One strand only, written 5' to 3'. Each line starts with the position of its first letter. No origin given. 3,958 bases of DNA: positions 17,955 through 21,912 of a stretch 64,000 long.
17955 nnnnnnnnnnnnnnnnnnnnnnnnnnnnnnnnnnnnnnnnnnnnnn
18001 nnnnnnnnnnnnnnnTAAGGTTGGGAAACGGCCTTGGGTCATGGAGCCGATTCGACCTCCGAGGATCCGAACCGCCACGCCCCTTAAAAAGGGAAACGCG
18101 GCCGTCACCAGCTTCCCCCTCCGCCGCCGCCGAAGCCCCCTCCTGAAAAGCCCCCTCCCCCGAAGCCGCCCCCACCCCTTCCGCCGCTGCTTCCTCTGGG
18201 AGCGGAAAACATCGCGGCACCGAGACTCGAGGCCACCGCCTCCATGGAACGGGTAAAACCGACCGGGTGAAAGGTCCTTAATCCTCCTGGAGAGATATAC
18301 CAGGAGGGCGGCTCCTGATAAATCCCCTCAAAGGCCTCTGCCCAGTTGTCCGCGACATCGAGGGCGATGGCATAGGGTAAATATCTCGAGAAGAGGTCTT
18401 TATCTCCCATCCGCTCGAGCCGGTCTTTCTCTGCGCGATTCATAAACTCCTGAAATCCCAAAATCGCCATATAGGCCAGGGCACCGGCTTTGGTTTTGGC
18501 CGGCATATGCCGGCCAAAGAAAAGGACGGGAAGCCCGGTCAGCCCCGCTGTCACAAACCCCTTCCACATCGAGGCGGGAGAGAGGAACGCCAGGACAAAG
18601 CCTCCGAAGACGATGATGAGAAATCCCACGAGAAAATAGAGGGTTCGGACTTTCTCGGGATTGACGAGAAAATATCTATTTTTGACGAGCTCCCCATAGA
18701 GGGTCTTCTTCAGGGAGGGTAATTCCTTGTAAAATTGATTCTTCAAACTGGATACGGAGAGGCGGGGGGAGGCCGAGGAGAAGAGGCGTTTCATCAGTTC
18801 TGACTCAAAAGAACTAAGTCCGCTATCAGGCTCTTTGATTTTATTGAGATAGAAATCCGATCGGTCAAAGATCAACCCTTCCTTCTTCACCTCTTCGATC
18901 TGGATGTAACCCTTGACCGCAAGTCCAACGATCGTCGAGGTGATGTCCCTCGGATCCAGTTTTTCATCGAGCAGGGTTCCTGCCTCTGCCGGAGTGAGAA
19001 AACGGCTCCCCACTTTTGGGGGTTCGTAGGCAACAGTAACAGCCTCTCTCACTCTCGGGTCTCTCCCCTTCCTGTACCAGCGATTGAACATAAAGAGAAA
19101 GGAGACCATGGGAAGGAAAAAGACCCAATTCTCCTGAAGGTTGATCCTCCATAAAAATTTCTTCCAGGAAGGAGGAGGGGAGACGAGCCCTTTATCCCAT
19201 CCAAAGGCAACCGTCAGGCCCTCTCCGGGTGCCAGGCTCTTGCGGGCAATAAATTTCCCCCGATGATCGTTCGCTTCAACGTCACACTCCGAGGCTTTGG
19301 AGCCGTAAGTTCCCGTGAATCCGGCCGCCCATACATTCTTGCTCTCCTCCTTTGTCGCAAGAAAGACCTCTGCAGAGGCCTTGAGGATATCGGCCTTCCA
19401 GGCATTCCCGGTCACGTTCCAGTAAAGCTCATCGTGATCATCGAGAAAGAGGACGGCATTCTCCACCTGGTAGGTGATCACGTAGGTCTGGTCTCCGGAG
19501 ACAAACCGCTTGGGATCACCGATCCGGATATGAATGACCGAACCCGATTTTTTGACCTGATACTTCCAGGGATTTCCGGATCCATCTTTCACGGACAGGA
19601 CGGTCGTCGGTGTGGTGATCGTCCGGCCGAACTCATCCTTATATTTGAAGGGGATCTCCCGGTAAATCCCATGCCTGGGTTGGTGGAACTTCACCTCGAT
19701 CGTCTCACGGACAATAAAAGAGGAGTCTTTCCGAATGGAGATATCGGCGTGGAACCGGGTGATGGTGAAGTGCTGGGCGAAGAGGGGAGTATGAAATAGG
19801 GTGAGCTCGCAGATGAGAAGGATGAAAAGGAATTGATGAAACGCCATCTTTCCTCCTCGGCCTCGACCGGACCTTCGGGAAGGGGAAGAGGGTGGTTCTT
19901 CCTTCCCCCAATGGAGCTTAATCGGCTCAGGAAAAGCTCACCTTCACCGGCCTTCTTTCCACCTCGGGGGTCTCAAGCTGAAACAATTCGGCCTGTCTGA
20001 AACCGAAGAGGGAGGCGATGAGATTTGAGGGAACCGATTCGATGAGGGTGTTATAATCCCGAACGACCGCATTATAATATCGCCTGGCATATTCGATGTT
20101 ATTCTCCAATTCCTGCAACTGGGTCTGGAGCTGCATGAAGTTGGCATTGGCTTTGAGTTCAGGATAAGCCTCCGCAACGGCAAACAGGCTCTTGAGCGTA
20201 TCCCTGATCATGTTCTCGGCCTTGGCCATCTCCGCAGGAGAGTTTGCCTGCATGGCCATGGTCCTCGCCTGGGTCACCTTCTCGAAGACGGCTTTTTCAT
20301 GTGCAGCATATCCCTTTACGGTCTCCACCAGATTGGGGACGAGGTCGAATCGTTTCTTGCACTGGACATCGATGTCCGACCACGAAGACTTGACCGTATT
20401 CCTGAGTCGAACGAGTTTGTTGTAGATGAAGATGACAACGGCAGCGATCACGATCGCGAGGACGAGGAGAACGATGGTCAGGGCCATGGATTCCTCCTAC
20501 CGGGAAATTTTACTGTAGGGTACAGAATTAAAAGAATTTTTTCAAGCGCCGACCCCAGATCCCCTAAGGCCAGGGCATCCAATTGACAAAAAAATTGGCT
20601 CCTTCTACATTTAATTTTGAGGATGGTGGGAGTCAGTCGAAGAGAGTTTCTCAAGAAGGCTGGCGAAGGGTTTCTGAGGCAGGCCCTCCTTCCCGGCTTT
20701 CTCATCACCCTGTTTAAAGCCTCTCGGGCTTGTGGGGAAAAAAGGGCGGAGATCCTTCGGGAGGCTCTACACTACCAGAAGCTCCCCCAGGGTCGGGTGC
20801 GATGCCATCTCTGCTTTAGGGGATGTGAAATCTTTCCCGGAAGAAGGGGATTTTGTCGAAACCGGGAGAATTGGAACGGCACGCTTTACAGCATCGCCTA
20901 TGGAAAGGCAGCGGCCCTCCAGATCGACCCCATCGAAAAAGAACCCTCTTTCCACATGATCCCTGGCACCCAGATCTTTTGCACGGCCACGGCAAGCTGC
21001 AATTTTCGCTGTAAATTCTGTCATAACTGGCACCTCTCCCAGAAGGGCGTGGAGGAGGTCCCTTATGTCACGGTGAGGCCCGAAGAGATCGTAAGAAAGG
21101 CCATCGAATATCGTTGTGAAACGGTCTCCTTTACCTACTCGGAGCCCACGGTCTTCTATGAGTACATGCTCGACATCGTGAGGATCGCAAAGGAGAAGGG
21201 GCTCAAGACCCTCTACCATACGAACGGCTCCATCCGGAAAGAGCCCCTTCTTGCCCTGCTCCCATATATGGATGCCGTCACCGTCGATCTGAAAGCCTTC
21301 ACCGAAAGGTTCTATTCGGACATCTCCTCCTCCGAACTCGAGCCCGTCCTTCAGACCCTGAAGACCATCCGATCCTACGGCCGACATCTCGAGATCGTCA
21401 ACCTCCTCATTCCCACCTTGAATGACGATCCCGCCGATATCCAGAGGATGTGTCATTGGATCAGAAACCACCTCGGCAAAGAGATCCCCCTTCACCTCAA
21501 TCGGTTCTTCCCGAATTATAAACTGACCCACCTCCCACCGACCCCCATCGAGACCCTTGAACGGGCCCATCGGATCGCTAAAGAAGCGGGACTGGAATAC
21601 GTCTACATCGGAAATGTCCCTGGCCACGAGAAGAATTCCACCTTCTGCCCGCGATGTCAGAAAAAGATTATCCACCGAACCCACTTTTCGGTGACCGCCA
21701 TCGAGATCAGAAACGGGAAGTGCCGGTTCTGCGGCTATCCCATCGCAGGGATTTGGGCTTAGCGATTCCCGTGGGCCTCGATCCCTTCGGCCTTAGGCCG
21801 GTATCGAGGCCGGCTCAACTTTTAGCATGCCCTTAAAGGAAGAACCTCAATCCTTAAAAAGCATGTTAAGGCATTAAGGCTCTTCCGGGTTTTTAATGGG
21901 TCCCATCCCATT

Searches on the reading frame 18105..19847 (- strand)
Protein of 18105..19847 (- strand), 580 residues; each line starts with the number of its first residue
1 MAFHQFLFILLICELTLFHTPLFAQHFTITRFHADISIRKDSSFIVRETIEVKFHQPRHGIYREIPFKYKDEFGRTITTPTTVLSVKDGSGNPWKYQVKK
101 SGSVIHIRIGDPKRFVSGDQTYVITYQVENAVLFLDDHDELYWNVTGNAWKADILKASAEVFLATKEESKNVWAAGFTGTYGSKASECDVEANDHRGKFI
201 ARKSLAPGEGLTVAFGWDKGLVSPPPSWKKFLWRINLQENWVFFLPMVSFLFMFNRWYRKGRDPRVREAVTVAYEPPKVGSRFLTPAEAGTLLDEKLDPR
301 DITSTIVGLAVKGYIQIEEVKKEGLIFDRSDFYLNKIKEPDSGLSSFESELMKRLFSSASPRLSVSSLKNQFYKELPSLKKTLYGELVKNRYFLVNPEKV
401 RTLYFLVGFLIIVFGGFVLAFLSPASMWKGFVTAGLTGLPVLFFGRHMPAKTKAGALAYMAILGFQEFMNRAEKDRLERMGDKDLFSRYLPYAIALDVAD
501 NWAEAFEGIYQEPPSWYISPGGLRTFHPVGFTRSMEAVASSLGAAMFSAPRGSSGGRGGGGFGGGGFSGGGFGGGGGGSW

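Call 3: search_protein_families(library=pfam, proteins=[window:18105-19847:-], max_evalue=0.01)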
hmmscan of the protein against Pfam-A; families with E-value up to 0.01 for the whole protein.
window:18105-19847:- (580 aa): 2 families
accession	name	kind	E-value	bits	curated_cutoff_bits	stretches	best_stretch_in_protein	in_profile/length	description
PF20990.2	DUF2207_C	-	1e-39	137.2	33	1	284-506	12-247/247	Predicted membrane protein (DUF2207) C-terminal domain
PF09972.14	DUF2207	-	6.8e-32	111.5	24.4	1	28-217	1-172/172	Predicted membrane protein (DUF2207) N-terminal domain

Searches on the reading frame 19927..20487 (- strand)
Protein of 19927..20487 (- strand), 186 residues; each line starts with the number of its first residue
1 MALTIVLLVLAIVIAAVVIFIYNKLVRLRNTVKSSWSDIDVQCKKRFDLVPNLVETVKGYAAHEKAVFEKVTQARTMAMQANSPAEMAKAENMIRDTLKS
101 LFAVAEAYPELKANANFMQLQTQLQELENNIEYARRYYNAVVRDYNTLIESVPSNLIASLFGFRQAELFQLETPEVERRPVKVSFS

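Call 3: search_protein_families(library=pfam, proteins=[window:19927-20487:-], max_evalue=0.01)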
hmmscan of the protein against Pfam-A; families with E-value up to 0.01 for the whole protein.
window:19927-20487:- (186 aa): 2 families
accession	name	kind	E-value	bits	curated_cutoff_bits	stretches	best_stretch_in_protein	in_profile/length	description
PF04011.17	LemA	-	4.1e-60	202.4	26.2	1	35-185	1-149/149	LemA family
PF25474.1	TPR_TmcB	-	0.0039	17.5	27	0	95-145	33-84/125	TmcB, TPR repeats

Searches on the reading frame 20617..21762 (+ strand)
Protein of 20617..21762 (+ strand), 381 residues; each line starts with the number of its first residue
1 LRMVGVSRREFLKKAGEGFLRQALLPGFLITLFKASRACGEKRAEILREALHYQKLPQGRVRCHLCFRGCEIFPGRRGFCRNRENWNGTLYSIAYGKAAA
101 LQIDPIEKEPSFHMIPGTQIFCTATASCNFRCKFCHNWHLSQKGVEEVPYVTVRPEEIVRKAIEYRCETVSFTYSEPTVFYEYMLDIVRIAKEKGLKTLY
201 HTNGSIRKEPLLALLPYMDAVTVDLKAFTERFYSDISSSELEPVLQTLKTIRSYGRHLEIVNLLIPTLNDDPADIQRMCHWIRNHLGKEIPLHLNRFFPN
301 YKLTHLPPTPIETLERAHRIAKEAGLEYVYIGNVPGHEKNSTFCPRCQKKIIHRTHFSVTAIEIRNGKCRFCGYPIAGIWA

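Call 3: search_protein_families(library=pfam, proteins=[window:20617-21762:+], max_evalue=0.01)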
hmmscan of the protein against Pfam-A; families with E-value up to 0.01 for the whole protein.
window:20617-21762:+ (381 aa): 2 families
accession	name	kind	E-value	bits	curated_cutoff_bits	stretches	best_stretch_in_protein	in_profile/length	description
PF04055.27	Radical_SAM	-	8.5e-23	81.8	29.5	1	125-274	4-161/166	Radical SAM superfamily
PF13353.11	Fer4_12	-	5.3e-05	24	22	1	125-224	12-114/137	4Fe-4S single cluster domain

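Call 4: search_protein_families(library=ncbifam, proteins=[window:20617-21762:+], max_evalue=0.01)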
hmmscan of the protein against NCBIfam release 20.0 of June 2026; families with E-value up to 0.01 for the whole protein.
window:20617-21762:+ (381 aa): 32 families (the best 25 are shown)
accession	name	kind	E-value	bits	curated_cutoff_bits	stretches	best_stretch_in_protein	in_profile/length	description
TIGR04337.1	AmmeMemoSam_rS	hypoth_equivalog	3.1e-104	348.6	220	1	52-380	3-333/349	AmmeMemoRadiSam system radical SAM enzyme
TIGR02493.1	PFLA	equivalog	3.7e-19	69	231.75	1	116-284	14-185/235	pyruvate formate-lyase-activating protein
TIGR04041.1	activase_YjjW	hypoth_equivalog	8e-19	68.1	250.2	1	169-300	111-241/276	YjjW family glycine radical enzyme activase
TIGR02495.1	NrdG2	equivalog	1e-15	57.6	131.15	1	119-285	17-183/193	anaerobic ribonucleoside-triphosphate reductase activating protein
NF008356.0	PRK11145.1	equivalog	3.2e-12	46.2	375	1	121-321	23-237/246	pyruvate formate lyase 1-activating protein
TIGR02494.1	PFLE_PFLC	subfamily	2.2e-11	43.5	174.35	1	170-287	127-244/293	glycyl-radical enzyme activating protein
TIGR04317.1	W_rSAM_matur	equivalog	2.7e-10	39.9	380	1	119-257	5-142/349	tungsten cofactor oxidoreductase radical SAM maturase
NF038283.1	viperin_w_prok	equivalog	3e-10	39.8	180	1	125-265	9-162/281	viperin family antiviral radical SAM protein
TIGR02666.1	moaA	equivalog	1.6e-09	37.2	284.05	1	125-285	17-183/336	GTP 3',8-cyclase MoaA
NF048010.1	SfplDhtActHpsHDes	equivalog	2.2e-09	36.6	430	1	174-285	139-252/298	(2S)-3-sulfopropanediol dehydratase activating enzyme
TIGR02668.1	moaA_archaeal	equivalog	3.5e-09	36.1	325.25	1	123-290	15-181/303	GTP 3',8-cyclase MoaA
NF043069.1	T4HPD_activ_SAM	equivalog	8e-09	35.3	425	1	169-285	126-242/299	trans-4-hydroxy-L-proline dehydratase activase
TIGR04003.1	rSAM_BssD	equivalog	2.2e-08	33.6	496.45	1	169-285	130-247/314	[benzylsuccinate synthase]-activating enzyme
NF001199.0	PRK00164.2-1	equivalog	3.6e-08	32.9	231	1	124-281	18-174/308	GTP 3',8-cyclase MoaA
TIGR04038.1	tatD_link_rSAM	subfamily_domain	5.5e-08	32.8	129.7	1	120-242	10-139/192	TatD family nuclease-associated radical SAM protein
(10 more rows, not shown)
